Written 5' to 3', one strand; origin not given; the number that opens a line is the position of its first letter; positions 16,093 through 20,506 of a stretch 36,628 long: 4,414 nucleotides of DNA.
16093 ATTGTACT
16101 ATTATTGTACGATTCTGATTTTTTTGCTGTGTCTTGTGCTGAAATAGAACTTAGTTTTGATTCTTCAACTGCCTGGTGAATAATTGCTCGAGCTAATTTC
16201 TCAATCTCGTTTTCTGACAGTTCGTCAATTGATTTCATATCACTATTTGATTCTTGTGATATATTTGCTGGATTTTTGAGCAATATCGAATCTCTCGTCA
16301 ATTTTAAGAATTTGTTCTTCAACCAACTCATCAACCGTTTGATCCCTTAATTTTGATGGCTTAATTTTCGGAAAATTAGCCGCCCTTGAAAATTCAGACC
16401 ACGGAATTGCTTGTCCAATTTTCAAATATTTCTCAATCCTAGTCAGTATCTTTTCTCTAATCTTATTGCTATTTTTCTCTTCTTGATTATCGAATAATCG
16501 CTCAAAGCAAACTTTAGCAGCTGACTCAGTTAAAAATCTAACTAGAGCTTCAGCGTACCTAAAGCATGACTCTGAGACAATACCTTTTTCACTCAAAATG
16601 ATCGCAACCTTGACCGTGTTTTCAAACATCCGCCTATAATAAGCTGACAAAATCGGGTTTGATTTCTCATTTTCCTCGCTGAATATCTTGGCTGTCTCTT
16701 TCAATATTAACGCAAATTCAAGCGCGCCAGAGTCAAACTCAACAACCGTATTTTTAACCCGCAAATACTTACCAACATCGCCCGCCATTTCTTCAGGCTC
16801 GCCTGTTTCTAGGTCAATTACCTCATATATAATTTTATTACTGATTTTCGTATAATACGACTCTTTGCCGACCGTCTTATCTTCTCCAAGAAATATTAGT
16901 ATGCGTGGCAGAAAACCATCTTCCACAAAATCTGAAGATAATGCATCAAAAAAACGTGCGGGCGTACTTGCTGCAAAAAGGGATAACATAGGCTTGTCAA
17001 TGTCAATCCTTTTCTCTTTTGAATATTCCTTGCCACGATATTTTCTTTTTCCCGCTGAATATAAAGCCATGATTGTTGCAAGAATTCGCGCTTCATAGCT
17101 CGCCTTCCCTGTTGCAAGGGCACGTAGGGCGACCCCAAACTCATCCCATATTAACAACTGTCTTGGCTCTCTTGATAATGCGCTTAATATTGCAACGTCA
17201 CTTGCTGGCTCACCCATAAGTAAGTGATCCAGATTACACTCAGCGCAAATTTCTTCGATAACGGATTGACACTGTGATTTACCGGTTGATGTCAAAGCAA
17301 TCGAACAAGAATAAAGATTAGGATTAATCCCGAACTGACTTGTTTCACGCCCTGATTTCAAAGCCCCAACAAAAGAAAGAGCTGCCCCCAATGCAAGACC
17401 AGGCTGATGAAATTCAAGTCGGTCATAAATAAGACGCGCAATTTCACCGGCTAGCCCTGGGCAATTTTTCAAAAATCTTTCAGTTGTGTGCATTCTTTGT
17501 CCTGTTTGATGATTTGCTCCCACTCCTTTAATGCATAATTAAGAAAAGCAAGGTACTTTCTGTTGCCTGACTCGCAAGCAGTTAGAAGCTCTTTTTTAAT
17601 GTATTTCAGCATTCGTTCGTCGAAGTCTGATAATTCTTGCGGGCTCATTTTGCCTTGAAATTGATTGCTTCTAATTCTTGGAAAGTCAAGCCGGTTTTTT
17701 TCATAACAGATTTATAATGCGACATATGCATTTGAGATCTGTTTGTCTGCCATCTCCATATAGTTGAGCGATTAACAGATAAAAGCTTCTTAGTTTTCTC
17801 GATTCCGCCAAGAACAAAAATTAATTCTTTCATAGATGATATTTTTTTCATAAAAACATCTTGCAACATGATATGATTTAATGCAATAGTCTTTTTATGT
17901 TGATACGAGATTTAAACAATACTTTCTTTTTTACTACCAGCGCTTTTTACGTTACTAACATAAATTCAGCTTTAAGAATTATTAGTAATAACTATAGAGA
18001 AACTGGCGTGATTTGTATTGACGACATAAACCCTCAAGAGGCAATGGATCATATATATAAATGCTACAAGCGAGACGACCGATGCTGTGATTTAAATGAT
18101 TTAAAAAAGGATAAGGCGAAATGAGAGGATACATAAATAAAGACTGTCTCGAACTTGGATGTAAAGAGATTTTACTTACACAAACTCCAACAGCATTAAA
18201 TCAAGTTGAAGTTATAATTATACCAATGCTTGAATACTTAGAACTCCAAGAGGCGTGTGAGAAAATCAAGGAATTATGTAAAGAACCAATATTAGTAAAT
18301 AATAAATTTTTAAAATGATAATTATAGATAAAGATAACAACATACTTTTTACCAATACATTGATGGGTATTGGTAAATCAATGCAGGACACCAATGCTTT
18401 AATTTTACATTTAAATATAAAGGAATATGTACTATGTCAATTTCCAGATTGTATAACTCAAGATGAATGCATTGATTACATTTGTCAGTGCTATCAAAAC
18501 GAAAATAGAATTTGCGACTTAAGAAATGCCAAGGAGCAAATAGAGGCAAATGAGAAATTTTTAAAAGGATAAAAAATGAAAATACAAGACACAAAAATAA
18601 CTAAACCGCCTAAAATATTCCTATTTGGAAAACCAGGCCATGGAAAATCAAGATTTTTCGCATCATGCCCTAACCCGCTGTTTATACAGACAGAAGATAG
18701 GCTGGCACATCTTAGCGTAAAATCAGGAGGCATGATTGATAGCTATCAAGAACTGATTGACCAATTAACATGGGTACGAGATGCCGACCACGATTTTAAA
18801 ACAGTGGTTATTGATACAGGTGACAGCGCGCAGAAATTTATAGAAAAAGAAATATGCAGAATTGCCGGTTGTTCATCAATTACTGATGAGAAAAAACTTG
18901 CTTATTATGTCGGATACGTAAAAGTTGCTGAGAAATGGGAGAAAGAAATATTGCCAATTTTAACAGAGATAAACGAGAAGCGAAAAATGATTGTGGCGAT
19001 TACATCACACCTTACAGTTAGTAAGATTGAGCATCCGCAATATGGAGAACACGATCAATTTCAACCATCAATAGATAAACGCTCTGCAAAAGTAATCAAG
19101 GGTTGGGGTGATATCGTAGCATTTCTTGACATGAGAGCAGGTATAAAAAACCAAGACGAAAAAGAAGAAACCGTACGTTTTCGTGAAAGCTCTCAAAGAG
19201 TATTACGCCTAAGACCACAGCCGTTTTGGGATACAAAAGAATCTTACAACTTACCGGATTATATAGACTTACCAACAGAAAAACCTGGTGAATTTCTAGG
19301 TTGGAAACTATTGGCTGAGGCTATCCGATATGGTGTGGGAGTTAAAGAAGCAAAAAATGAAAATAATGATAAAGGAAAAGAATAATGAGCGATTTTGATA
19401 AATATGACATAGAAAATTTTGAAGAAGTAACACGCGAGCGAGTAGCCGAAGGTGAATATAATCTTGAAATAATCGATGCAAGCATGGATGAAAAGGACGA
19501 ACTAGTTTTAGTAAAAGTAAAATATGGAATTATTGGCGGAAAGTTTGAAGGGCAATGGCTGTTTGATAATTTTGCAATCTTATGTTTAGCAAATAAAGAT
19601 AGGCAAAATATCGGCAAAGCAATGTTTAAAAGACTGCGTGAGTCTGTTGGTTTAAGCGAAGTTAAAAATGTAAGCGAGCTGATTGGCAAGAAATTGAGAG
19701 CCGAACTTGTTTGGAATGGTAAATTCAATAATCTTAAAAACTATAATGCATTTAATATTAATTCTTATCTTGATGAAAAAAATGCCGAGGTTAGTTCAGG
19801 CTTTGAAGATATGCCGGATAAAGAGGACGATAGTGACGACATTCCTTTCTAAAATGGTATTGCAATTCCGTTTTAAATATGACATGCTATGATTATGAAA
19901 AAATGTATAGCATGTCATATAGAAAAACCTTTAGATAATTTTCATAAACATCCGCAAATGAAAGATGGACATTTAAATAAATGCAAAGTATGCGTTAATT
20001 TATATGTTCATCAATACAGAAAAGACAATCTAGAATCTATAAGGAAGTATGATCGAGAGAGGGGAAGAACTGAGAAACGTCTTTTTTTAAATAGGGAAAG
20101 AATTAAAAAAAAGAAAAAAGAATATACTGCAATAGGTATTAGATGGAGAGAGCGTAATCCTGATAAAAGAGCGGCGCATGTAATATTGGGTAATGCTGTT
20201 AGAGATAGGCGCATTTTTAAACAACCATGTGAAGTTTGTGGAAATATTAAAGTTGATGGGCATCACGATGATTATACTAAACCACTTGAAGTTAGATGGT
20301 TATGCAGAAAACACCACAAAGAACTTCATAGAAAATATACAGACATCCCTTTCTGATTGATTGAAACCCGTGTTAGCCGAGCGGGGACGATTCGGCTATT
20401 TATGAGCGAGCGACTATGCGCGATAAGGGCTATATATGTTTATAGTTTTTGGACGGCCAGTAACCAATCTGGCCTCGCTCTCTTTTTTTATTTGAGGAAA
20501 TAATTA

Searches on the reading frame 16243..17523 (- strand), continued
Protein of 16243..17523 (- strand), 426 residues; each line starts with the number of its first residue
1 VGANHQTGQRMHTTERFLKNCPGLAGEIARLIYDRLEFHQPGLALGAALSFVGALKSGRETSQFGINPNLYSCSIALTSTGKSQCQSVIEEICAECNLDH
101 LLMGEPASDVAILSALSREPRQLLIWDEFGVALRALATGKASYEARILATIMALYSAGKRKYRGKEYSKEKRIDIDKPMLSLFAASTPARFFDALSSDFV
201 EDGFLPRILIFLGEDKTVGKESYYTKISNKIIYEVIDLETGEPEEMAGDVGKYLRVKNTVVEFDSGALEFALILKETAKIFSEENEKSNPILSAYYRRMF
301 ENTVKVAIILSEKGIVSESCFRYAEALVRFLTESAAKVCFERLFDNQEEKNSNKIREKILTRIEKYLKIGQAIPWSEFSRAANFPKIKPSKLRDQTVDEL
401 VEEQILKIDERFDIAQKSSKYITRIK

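Call 52: predict_structure(alignment_id=A2)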
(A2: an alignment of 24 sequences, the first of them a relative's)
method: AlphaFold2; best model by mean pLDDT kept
length: 416 residues; sequences in the alignment: 24
mean_pLDDT: 88.7   pTM: 0.81
mean pLDDT of the five models: 88.7, 88.7, 87.5, 86.6, 85.1
residues with pLDDT >= 90: 213; 70-90: 187; 50-70: 16; < 50: 0
segments of 3 or more residues with pLDDT < 50: none
pLDDT, mean of each block of 10 residues (from residue 1): 89 97 96 97 94 93 92 93 95 88 89 91 75 83 84 78 88 91 82 90 88 92 94 78 80 96 95 89 93 97 94 97 91 71 80 88 90 82 85 89 82 90
secondary structure, 60 per line:
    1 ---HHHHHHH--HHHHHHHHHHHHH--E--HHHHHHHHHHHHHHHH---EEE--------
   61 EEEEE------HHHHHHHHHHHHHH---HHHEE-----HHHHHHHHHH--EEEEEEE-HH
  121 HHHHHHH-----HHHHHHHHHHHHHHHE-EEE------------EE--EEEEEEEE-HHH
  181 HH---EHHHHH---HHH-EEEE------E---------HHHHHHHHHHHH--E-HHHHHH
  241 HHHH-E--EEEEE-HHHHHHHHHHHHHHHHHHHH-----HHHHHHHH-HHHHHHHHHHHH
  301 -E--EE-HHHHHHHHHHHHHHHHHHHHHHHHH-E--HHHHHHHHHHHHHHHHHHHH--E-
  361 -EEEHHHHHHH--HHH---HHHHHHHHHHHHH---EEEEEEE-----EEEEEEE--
elements in order: H4-10 H13-25 H31-46 E50-52 E61-65 H72-85 H99-108 E111-117 H119-127 H133-147 E150-152 E169-176 H178-182 H187-191 E199-202 H219-230 H235-244 E249-253 H255-274 H280-287 H289-300 H308-332 H337-356 E362-364 H365-371 H380-392 E396-402 E408-414

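Call 54: fold_search(model_id=the predicted structure, library=pdb)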
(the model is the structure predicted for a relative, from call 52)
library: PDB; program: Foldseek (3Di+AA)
matches with E <= 10: 992; with E <= 0.001: 159
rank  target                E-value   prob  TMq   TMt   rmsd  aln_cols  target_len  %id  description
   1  9e2x_5                2.3e-08  1.00  0.45  0.31  13.6       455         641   14  Cryo-EM structure of yeast CMG helicase stalled at G4-containing DNA template, state 2 (released 2025-03-19)
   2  8s0a_5                2.8e-08  1.00  0.46  0.31  10.6       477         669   13  H. sapiens MCM2-7 hexamer bound to double stranded DNA (released 2024-10-02)
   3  8xgc_5                3.4e-08  1.00  0.43  0.28  14.3       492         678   12  Structure of yeast replisome associated with FACT and histone hexamer, Composite map (released 2024-02-14)
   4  8s09_5                5.4e-08  1.00  0.45  0.30  10.8       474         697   13  H. sapiens MCM2-7 double hexamer bound to double stranded DNA (released 2024-10-02)
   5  8s0e_7                1.2e-07  1.00  0.42  0.47  17.6       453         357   12  H. sapiens OCCM bound to double stranded DNA (released 2024-10-02)
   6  6skl_4                7.3e-07  1.00  0.45  0.29  12.2       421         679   12  Cryo-EM structure of the CMG Fork Protection Complex at a replication fork - Conformation 1 (released 2020-05-06)
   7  8p5e_5                1.1e-06  1.00  0.42  0.27  13.4       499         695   14  S. cerevisiae nexus-sCMGE after DNA replication initiation (released 2024-05-29)
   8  8kg6_5                1.9e-06  1.00  0.38  0.25  16.0       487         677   14  Yeast replisome in state I (released 2023-12-06)
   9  5v8f_4                2.1e-06  1.00  0.42  0.26  18.9       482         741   10  Structural basis of MCM2-7 replicative helicase loading by ORC-Cdc6 and Cdt1 (released 2017-05-10)
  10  8ouw_2                2.3e-06  1.00  0.42  0.28  13.7       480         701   12  Cryo-EM structure of CMG helicase bound to TIM-1/TIPN-1 and homodimeric DNSN-1 on fork DNA (Caenorhabditis elegans) (released 2023-08-16)
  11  6skl_3                2.5e-06  1.00  0.42  0.30  10.2       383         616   11  Cryo-EM structure of the CMG Fork Protection Complex at a replication fork - Conformation 1 (released 2020-05-06)
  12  7pmk_5                2.9e-06  1.00  0.41  0.28  14.3       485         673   14  S. cerevisiae replisome-SCF(Dia2) complex bound to double-stranded DNA (conformation I) (released 2021-11-10)
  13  9bcx_5                3.0e-06  1.00  0.39  0.27  16.7       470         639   15  Cryo-EM structure of the S. cerevisiae ORC-Cdc6-Mcm2-7-DNA complex with a fully closed Mcm2-Mcm5 DNA entry gate (released 2025-01-01)
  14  9gjp_5                3.5e-06  1.00  0.39  0.28  14.2       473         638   12  OCCM maturation intermediate stalled with an Arginine Finger mutation in Mcm5: Conformer 2 (released 2025-03-05)
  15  8s0e_3                3.9e-06  1.00  0.40  0.39  18.4       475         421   10  H. sapiens OCCM bound to double stranded DNA (released 2024-10-02)
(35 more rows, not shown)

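Call 66: find_related_loci(query=A2, collection=genome_contigs, flank=3000)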
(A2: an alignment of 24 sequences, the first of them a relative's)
Query A2 (416 aa) in genome_contigs; peptide patterns used: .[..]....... (x = any residue, [..] = any of these).
18 stretches matched a pattern, but none encodes a relative of the query by tblastn (E <= 1e-3).

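Call 67: find_related_loci(query=A2, collection=viral_contigs, flank=3000)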
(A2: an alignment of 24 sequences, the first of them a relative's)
Query A2 (416 aa) in viral_contigs; peptide patterns used: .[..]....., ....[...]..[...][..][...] (x = any residue, [..] = any of these).
30 stretches matched a pattern; 9 encode a relative of the query (tblastn E <= 1e-3); 9 distinct loci.
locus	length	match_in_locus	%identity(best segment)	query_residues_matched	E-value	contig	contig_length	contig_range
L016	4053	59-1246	41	3-398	2e-85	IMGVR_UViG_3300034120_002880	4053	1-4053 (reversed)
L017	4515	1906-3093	41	3-398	3e-85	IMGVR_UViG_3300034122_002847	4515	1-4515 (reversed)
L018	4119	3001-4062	43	3-353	6e-83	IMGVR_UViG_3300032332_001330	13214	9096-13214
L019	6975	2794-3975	37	5-415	1e-72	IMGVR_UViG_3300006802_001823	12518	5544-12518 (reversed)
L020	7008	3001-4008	39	7-349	1e-65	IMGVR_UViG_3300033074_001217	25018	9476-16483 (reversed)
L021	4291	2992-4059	37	7-372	9e-66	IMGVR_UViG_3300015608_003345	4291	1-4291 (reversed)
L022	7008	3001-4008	38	7-349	3e-65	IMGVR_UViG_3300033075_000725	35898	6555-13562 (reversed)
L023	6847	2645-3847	33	8-411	4e-59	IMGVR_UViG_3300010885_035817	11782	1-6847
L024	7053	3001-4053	27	5-349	8e-36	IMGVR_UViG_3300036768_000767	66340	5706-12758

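Call 69: search_protein_families(library=ncbifam, proteins=[window:16243-17523:-], max_evalue=0.1)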
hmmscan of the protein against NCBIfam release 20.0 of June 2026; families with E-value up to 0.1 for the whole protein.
window:16243-17523:- (426 aa): 0 families

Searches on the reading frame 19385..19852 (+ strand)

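Call 10: search_protein_families(library=pfam, proteins=[window:19385-19852:+], max_evalue=0.01)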
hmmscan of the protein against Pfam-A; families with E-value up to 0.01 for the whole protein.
window:19385-19852:+ (155 aa): 1 family
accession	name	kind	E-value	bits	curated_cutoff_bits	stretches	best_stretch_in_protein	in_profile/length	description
PF05037.18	DUF669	-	2.2e-06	28.2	21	1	6-128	2-130/138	Protein of unknown function (DUF669)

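Call 11: search_protein_families(library=phrogs, proteins=[window:19385-19852:+], max_evalue=0.01)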
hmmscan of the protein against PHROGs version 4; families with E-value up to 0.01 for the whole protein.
window:19385-19852:+ (155 aa): 1 family
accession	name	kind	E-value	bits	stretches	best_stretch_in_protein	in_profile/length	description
phrog_2300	-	unknown function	1.5e-08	35.8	1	22-111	51-142/347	-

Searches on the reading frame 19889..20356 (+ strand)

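Call 10: search_protein_families(library=pfam, proteins=[window:19889-20356:+], max_evalue=0.01)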
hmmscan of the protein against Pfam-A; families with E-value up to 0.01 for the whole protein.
window:19889-20356:+ (155 aa): 0 families

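Call 11: search_protein_families(library=phrogs, proteins=[window:19889-20356:+], max_evalue=0.01)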
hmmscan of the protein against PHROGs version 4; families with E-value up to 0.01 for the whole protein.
window:19889-20356:+ (155 aa): 10 families
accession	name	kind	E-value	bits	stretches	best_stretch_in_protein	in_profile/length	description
phrog_2340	-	DNA, RNA and nucleotide metabolism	1.6e-36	127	1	2-150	7-163/171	endonuclease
phrog_1035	-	DNA, RNA and nucleotide metabolism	1.2e-12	49.3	1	1-107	61-137/271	endonuclease VII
phrog_11793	-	unknown function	1.2e-09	38.8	1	95-148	3-58/65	-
phrog_5558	-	moron, auxiliary metabolic gene and host takeover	2.3e-08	35.3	1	3-58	65-120/130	Lar-like restriction alleviation protein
phrog_2255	-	DNA, RNA and nucleotide metabolism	1.7e-06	28.6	1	2-127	52-130/211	HNH endonuclease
phrog_12813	-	unknown function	2.8e-06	28.3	1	4-38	154-188/199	-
phrog_2633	-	DNA, RNA and nucleotide metabolism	6.5e-06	27.4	1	2-72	12-74/142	endonuclease VII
phrog_3314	-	unknown function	0.00012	22.7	1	4-52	7-56/286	-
phrog_24058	-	unknown function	0.00085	20.7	1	4-38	6-40/98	-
phrog_6611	-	unknown function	0.0019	19.3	1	4-36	142-174/180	-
